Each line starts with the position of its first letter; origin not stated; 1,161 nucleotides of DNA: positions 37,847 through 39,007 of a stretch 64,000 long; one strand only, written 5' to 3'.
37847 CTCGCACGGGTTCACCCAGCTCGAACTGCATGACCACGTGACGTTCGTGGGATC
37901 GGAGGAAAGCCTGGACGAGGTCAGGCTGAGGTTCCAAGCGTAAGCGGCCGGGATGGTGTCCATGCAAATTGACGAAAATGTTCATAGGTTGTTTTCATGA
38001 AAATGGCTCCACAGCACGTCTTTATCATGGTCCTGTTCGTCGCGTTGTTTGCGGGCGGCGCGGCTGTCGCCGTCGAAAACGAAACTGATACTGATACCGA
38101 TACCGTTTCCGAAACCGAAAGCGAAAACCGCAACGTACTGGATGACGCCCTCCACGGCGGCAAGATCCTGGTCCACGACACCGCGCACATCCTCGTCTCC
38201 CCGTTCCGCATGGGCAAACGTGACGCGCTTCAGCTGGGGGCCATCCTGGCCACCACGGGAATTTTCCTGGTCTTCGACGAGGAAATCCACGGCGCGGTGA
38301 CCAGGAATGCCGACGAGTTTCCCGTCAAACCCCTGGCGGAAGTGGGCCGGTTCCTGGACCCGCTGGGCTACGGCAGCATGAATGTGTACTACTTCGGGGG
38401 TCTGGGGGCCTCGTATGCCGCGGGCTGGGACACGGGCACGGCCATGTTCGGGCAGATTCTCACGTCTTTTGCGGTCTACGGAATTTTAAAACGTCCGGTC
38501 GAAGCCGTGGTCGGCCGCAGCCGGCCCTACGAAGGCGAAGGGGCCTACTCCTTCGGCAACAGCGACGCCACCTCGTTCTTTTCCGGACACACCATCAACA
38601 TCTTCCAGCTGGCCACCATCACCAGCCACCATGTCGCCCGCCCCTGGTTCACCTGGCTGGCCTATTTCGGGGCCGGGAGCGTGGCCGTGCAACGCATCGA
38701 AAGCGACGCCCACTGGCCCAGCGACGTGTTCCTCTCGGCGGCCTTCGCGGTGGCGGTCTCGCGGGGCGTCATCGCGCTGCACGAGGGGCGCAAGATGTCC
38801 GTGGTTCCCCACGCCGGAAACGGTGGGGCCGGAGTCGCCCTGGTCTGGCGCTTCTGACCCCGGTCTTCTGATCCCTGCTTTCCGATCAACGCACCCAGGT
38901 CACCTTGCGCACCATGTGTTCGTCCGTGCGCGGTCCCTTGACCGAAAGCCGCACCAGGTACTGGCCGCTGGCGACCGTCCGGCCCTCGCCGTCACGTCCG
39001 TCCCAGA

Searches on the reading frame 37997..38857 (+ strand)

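Call 49: search_protein_families(library=pfam, proteins=[window:37997-38857:+], max_evalue=0.000001)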
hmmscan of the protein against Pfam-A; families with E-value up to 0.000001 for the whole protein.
window:37997-38857:+ (286 aa): 1 family
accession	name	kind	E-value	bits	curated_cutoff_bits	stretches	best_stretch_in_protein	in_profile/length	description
PF01569.27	PAP2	-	8.3e-12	45.4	27.2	1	154-263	5-126/130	PAP2 superfamily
